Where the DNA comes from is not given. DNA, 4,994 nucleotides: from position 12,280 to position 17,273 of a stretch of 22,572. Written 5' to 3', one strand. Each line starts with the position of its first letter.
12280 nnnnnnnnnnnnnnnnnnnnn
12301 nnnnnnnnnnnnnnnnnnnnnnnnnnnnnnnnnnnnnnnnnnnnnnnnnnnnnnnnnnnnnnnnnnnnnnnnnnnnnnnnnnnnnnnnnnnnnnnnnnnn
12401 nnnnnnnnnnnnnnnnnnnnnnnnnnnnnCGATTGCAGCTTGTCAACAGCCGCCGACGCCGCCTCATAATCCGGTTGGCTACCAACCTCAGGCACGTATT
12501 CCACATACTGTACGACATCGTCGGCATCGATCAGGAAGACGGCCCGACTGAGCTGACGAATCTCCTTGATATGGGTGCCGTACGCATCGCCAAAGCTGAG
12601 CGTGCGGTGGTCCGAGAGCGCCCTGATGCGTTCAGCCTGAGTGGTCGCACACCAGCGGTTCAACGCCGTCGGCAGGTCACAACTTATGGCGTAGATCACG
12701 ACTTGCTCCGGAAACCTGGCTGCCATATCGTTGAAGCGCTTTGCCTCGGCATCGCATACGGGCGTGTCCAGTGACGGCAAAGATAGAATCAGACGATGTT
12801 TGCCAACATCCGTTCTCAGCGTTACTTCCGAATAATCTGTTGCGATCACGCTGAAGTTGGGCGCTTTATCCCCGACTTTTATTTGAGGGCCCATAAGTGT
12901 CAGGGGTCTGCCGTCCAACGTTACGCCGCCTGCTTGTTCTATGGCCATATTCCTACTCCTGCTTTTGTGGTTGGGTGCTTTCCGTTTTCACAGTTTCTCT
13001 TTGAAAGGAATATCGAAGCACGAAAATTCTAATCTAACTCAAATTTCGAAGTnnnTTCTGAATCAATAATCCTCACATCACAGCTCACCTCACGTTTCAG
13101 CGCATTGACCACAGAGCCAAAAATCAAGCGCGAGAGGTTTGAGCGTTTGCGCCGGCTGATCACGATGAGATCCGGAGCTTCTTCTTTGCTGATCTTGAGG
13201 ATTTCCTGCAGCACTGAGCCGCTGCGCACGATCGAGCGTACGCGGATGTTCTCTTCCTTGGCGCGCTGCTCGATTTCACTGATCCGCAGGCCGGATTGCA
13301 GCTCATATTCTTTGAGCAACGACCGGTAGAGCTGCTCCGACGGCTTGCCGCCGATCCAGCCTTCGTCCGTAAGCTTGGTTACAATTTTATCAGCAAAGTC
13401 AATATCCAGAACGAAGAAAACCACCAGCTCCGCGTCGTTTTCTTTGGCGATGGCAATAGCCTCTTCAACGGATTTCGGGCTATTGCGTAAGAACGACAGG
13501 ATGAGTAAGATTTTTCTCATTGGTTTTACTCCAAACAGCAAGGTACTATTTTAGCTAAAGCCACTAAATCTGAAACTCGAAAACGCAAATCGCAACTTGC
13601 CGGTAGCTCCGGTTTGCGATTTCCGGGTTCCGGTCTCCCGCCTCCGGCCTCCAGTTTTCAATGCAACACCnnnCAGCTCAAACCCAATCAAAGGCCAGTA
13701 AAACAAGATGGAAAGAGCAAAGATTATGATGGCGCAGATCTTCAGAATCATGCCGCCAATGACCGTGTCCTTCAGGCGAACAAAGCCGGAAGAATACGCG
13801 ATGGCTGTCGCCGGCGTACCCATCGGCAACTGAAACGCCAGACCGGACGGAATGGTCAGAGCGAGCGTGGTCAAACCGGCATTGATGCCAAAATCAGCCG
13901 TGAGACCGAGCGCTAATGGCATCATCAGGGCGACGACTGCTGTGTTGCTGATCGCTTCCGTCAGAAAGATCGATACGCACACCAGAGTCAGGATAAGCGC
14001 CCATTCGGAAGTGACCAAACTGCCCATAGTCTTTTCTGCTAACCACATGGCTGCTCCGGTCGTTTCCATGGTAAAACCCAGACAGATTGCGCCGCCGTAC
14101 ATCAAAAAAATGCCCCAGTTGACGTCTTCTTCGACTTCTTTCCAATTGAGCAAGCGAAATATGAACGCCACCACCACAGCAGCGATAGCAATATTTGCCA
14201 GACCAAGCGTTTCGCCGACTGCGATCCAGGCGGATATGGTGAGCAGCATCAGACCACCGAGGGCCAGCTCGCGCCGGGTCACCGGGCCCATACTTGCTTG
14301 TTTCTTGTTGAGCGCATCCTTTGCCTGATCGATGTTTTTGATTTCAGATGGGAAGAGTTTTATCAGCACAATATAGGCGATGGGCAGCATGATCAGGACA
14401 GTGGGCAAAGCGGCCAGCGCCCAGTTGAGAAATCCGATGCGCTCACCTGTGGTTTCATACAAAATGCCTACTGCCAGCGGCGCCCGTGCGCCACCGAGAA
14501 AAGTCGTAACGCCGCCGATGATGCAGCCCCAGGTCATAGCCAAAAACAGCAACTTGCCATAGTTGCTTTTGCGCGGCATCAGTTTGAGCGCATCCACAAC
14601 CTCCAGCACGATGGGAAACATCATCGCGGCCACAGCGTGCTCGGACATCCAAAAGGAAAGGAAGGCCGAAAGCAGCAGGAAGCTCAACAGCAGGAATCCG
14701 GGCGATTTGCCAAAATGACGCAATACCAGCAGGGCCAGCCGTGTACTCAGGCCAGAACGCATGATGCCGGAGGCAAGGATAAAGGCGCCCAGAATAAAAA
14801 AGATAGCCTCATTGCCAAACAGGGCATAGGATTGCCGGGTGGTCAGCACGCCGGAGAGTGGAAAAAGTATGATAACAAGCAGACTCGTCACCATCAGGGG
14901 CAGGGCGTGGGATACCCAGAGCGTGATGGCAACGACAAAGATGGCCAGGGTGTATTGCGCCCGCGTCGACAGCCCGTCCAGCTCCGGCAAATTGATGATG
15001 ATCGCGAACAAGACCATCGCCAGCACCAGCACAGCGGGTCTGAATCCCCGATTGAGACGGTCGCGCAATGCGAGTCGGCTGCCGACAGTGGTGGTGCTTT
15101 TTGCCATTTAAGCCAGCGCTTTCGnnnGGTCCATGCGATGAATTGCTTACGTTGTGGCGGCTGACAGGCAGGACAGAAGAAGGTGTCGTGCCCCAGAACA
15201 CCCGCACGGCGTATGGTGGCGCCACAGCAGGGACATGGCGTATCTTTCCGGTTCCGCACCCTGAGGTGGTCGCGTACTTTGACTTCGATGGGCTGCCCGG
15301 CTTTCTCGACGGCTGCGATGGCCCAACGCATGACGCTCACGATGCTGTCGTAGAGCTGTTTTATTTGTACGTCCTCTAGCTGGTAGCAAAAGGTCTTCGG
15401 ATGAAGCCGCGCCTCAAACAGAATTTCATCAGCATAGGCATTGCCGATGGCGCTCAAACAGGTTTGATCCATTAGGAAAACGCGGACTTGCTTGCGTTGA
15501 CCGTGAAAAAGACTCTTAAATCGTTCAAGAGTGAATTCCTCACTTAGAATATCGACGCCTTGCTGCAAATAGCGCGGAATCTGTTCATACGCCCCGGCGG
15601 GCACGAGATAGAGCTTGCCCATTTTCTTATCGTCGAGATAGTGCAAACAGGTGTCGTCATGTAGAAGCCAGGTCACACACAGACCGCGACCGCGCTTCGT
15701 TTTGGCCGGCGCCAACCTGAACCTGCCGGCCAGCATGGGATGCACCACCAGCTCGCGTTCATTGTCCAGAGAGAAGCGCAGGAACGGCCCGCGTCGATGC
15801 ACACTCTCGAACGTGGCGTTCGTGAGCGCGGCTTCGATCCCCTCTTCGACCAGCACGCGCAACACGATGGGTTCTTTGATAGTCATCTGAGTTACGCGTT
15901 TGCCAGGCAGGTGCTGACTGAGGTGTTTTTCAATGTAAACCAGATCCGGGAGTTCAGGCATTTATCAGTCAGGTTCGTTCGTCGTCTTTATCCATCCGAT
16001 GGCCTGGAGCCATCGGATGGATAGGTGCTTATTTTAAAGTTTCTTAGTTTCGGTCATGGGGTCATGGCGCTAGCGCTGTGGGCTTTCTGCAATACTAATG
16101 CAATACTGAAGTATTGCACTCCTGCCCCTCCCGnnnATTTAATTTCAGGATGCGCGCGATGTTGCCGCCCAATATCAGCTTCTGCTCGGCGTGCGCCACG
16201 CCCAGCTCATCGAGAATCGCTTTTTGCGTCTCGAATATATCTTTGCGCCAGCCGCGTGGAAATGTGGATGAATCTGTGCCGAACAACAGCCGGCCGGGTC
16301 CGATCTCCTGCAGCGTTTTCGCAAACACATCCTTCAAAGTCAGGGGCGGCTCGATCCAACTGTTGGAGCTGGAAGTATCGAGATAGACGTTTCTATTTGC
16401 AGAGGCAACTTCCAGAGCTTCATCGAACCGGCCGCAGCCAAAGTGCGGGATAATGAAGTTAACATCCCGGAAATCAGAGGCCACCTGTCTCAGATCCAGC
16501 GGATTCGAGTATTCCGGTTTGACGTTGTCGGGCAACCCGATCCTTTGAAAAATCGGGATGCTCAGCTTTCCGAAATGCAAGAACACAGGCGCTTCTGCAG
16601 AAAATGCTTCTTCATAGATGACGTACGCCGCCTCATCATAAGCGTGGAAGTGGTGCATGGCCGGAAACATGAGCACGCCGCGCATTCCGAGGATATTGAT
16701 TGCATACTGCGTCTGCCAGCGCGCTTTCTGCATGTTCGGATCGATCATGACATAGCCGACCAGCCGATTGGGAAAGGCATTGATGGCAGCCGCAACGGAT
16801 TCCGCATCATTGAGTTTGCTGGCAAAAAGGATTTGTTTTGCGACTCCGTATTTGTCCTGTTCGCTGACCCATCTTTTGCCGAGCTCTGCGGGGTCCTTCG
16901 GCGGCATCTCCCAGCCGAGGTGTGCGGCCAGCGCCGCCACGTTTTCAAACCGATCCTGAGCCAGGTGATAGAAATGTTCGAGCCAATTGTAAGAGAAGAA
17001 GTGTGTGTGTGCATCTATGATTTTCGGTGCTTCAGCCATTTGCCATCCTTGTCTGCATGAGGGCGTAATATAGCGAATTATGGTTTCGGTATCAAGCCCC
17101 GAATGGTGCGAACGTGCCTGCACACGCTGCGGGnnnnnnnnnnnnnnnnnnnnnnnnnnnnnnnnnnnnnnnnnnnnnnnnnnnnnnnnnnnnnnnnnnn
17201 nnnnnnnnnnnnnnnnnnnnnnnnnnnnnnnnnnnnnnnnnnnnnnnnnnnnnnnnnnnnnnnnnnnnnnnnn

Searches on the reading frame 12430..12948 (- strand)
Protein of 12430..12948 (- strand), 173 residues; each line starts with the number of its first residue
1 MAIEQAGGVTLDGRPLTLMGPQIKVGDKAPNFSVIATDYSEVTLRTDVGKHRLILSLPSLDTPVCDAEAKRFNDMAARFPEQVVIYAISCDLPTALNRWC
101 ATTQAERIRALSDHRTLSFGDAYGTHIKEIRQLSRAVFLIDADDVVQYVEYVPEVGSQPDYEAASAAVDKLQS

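Call 65: search_protein_families(library=pfam, proteins=[window:12430-12948:-], max_evalue=0.001)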
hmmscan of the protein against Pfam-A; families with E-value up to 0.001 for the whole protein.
window:12430-12948:- (173 aa): 2 families
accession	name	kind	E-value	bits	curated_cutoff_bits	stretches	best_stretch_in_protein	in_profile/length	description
PF08534.16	Redoxin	-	1.6e-19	70.6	26.6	1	24-163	1-146/148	Redoxin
PF00578.27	AhpC-TSA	-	3.2e-18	66.3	26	1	25-149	1-124/124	AhpC/TSA family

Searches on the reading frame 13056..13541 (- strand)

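Call 65: search_protein_families(library=pfam, proteins=[window:13056-13541:-], max_evalue=0.001)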
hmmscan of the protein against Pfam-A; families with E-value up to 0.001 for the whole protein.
window:13056-13541:- (162 aa): 1 family
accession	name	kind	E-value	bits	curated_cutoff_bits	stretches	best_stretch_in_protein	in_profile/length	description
PF00582.32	Usp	-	1.3e-20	74.8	24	1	8-158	1-139/141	Universal stress protein family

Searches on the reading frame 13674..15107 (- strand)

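Call 64: search_protein_families(library=pfam, proteins=[window:13674-15107:-], max_evalue=0.001)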
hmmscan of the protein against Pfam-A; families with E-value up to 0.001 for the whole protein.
window:13674-15107:- (478 aa): 2 families
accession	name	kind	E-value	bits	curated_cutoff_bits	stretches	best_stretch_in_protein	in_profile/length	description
PF00939.25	Na_sulph_symp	-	1.4e-72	245.7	27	1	27-475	7-470/472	Sodium:sulfate symporter transmembrane region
PF03600.22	CitMHS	-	3e-42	145.4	31.9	1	62-417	2-331/336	Citrate transporter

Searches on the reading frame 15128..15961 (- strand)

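Call 64: search_protein_families(library=pfam, proteins=[window:15128-15961:-], max_evalue=0.001)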
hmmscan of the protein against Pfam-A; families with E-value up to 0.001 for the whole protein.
window:15128-15961:- (278 aa): 3 families
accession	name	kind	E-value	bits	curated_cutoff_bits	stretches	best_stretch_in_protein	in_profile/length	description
PF06831.19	H2TH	-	8.1e-21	74.3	34.7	1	135-217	2-84/93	Formamidopyrimidine-DNA glycosylase H2TH domain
PF01149.29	Fapy_DNA_glyco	-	7.5e-19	68.9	25.5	1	1-116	1-116/117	Formamidopyrimidine-DNA glycosylase N-terminal domain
PF06827.20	zf-FPG_IleRS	-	2.3e-05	24.6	21.3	1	242-268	3-29/30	Zinc finger found in FPG and IleRS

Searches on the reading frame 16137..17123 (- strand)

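Call 65: search_protein_families(library=pfam, proteins=[window:16137-17123:-], max_evalue=0.001)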
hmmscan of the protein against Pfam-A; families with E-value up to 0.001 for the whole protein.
window:16137-17123:- (329 aa): 1 family
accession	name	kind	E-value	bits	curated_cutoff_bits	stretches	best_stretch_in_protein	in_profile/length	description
PF04909.20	Amidohydro_2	-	6.6e-28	98.7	26.4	1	36-328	1-289/289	Amidohydrolase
